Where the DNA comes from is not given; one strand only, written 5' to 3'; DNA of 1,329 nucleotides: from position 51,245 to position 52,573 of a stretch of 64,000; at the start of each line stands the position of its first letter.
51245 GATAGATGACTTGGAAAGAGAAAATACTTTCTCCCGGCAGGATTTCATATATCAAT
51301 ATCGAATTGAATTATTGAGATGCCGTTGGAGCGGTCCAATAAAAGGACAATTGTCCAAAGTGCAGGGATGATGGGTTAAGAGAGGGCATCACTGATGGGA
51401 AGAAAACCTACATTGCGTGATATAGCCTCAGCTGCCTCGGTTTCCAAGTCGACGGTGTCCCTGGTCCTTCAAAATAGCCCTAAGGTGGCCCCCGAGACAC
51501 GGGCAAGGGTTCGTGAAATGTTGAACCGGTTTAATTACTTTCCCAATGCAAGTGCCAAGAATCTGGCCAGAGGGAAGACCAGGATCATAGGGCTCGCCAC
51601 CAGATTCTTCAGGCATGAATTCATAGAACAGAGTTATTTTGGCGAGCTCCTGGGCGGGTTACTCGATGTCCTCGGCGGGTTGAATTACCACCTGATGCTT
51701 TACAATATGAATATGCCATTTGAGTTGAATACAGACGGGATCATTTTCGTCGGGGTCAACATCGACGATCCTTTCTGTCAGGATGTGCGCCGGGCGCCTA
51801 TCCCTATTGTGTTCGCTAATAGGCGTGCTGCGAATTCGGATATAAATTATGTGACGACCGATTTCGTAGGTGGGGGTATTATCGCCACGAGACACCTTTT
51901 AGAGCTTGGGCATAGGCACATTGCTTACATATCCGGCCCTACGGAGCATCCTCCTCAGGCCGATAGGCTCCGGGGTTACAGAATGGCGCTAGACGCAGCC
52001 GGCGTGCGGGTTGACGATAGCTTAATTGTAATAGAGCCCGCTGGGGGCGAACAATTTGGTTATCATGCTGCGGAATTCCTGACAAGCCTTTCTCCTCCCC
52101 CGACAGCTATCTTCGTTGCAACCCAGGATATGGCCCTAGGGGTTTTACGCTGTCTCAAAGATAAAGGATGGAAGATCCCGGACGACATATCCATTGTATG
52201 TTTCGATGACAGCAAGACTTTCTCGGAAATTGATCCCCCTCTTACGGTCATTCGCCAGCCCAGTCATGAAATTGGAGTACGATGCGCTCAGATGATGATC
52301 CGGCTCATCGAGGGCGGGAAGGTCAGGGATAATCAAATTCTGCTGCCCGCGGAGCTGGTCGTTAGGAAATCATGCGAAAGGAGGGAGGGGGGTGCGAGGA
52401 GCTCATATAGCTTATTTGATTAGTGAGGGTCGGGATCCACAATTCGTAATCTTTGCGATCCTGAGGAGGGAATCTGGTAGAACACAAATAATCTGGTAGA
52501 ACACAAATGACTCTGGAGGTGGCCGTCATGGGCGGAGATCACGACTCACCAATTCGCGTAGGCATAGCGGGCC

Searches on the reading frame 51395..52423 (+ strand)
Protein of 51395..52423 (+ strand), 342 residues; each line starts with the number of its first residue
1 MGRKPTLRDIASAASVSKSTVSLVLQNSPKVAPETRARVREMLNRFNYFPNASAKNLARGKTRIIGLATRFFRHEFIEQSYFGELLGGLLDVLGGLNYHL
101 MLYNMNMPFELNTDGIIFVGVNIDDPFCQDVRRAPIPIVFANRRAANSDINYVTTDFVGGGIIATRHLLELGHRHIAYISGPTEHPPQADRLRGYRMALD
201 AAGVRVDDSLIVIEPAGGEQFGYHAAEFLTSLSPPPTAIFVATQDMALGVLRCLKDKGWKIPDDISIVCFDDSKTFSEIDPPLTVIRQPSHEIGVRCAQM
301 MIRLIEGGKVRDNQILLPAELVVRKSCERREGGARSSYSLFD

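Call 93: find_encoding_contigs(protein=window:51395-52423:+, flank=10000, max_places=10)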
Protein window:51395-52423:+ (342 aa): 1 contig read that carries it; 1 place shown.
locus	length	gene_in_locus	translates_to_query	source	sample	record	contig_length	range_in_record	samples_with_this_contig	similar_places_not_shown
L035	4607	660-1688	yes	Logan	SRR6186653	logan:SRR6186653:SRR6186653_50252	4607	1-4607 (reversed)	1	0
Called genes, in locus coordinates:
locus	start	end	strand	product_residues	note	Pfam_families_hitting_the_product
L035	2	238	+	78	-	?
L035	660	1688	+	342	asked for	PF00356:LacI, PF00532:Peripla_BP_1, PF13407:Peripla_BP_4, PF13377:Peripla_BP_3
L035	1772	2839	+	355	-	PF01408:GFO_IDH_MocA, PF22725:GFO_IDH_MocA_C3, PF02894:GFO_IDH_MocA_C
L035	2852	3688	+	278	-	PF01261:AP_endonuc_2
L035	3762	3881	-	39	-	-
